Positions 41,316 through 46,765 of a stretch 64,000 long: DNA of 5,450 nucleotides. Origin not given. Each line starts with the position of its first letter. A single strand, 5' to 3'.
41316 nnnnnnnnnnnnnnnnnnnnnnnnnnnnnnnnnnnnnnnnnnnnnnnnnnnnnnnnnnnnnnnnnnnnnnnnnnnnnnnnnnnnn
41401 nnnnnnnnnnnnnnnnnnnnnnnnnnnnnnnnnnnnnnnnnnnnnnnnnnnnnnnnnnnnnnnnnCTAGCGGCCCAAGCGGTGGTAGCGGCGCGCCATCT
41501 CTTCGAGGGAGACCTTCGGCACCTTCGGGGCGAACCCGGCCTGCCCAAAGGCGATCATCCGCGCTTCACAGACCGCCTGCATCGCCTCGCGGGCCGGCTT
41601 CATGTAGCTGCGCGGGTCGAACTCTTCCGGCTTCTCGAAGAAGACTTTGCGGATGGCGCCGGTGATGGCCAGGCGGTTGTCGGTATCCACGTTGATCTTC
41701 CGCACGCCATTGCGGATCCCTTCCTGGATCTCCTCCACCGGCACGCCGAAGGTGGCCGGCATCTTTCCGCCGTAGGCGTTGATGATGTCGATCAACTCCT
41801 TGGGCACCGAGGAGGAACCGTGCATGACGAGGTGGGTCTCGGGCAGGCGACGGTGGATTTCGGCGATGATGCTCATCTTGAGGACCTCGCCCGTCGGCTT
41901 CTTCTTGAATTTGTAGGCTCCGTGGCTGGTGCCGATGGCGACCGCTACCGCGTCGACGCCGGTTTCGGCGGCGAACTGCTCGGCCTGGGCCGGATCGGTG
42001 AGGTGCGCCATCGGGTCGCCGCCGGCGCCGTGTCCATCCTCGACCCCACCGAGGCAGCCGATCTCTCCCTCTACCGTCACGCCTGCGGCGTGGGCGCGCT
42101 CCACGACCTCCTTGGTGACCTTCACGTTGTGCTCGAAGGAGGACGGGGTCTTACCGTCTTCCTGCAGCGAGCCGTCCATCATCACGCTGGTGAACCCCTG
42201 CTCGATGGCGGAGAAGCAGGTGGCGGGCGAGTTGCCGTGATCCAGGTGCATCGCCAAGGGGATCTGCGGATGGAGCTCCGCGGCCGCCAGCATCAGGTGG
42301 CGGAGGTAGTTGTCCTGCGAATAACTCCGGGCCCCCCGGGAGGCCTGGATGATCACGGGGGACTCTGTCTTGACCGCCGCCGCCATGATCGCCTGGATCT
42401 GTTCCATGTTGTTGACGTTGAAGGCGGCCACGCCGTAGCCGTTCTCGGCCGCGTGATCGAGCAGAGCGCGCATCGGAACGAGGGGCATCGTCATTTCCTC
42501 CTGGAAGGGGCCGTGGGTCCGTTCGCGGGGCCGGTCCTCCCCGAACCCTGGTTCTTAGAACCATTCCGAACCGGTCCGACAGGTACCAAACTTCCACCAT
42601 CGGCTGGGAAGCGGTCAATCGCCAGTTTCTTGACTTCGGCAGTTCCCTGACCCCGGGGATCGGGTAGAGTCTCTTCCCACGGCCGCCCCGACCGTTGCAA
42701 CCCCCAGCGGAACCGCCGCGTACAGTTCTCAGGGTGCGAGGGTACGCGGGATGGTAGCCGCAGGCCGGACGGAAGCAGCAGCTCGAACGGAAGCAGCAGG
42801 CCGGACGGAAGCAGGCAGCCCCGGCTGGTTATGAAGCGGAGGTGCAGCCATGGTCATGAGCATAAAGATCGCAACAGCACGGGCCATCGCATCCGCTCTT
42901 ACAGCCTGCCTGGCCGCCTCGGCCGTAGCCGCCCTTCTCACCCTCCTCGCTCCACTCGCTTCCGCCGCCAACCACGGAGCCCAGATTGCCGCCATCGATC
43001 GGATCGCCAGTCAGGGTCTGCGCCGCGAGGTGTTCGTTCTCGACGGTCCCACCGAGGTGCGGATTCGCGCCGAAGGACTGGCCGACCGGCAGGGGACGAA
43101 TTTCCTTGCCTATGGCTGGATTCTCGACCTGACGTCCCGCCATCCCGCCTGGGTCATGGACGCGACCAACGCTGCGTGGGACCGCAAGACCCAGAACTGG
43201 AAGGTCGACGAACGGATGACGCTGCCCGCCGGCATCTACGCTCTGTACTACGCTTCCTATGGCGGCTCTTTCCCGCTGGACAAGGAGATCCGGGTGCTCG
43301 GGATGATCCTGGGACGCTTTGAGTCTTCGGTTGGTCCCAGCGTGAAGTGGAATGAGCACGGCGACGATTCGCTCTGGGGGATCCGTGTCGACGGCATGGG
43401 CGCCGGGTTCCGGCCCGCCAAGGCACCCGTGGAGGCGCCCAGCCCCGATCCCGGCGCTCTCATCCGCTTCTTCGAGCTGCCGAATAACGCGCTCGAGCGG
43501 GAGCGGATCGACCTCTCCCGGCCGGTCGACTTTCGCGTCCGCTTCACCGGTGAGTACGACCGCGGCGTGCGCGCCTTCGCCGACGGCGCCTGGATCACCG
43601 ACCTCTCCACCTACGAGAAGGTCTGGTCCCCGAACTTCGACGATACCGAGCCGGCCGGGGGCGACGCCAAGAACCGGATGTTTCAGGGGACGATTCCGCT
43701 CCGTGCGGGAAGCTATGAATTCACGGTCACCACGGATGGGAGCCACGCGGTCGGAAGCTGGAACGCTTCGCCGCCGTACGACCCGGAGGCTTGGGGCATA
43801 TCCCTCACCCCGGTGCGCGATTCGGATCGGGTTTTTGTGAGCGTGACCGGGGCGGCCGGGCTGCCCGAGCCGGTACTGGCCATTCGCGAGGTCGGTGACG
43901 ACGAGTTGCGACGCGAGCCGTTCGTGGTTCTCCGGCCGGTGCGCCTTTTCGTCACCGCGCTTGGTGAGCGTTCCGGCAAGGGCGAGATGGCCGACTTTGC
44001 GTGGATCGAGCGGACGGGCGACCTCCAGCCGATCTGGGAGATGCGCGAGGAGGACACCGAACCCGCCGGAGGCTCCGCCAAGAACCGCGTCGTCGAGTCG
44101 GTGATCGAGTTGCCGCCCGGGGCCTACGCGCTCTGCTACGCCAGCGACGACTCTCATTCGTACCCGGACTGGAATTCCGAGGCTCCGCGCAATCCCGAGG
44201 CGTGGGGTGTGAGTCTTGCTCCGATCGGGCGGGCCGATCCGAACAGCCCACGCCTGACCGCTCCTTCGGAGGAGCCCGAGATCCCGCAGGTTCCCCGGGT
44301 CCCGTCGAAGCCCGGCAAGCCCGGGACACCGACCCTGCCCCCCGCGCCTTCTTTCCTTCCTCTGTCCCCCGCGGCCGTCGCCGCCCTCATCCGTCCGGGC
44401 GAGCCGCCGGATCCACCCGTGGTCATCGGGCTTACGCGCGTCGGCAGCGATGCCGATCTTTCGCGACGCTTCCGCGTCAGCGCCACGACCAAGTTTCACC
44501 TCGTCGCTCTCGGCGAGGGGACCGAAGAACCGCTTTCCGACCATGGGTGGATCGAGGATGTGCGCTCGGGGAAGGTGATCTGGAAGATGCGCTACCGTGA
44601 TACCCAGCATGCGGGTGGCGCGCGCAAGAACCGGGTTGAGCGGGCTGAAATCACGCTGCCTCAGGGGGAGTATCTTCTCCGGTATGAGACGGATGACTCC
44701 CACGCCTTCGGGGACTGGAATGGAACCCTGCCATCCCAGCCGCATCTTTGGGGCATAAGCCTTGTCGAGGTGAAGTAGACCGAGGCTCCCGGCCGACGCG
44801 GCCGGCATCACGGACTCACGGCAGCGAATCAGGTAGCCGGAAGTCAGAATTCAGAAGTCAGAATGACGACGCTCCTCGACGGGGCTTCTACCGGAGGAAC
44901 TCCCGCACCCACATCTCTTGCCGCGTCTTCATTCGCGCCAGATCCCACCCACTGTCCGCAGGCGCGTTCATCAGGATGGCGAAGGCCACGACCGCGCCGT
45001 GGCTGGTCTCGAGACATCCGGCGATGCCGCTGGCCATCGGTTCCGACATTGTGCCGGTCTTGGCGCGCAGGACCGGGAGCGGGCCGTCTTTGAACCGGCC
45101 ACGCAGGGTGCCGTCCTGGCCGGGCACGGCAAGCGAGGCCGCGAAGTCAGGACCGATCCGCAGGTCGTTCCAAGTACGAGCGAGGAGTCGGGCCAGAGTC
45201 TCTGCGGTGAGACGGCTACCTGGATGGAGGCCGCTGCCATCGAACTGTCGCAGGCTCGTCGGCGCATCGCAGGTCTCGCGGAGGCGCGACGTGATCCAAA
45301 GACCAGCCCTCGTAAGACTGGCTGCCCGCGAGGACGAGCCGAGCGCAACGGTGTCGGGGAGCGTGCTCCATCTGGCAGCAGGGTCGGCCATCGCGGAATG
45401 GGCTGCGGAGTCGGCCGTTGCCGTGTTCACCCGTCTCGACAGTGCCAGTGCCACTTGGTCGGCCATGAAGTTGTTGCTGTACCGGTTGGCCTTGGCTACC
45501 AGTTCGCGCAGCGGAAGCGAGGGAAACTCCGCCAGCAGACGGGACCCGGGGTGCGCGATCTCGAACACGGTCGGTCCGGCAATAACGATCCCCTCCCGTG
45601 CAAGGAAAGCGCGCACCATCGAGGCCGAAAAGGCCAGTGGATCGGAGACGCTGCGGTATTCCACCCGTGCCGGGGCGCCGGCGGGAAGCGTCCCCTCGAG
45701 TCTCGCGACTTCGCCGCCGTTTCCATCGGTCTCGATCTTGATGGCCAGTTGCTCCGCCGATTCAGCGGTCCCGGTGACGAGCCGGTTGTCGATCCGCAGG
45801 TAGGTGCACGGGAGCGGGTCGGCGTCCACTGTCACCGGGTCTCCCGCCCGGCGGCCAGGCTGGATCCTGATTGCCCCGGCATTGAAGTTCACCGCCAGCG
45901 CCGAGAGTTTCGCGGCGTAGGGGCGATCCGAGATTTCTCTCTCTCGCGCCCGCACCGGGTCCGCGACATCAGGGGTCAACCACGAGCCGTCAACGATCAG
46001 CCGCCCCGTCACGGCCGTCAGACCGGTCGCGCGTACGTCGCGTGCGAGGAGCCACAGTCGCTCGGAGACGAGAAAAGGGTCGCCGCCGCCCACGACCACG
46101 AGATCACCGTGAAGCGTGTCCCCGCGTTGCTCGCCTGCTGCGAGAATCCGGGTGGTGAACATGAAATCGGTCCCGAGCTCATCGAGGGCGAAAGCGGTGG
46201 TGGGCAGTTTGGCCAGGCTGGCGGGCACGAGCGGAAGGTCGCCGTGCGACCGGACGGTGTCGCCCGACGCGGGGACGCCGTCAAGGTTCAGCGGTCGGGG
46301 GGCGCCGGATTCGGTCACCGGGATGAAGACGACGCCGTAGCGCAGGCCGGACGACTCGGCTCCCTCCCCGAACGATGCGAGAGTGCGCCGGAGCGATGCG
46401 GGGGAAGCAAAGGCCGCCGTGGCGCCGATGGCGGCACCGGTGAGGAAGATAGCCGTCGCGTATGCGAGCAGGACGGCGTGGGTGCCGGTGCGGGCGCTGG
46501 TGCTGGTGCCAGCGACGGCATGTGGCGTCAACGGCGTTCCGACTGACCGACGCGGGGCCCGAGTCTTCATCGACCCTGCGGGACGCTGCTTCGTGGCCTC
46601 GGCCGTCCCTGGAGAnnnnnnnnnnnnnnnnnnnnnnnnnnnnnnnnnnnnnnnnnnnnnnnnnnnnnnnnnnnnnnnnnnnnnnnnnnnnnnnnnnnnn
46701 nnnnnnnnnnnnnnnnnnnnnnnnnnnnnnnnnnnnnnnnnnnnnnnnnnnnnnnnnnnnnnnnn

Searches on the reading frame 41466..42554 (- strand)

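Call 72: search_protein_families(library=pfam, max_evalue=0.001, proteins=[window:41466-42554:-])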
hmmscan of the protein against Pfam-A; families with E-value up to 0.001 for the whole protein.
window:41466-42554:- (362 aa): 1 family
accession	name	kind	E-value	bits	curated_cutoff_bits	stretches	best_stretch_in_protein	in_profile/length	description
PF01116.26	F_bP_aldolase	-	1.9e-96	323.3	25.5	1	27-340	2-276/277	Fructose-bisphosphate aldolase class-II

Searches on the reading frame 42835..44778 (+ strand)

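Call 10: search_protein_families(library=pfam, max_evalue=0.01, proteins=[window:42835-44778:+])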
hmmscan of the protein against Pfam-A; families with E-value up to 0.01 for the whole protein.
window:42835-44778:+ (647 aa): 2 families
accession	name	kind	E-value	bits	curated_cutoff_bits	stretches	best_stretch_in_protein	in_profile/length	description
PF16405.10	DUF5013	-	8.6e-06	26.4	28.5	0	107-141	48-82/149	Domain of unknown function (DUF5013)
PF22058.2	X25_BaPul_like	-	0.0067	16.9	27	0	262-305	16-57/87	Pullulanase X25 domain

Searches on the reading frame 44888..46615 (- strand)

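Call 10: search_protein_families(library=pfam, max_evalue=0.01, proteins=[window:44888-46615:-])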
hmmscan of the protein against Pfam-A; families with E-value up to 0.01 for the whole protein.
window:44888-46615:- (575 aa): 1 family
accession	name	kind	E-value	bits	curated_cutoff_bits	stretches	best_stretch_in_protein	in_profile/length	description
PF02113.21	Peptidase_S13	-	5.4e-62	210.4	22.8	2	123-408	35-313/444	D-Ala-D-Ala carboxypeptidase 3 (S13) family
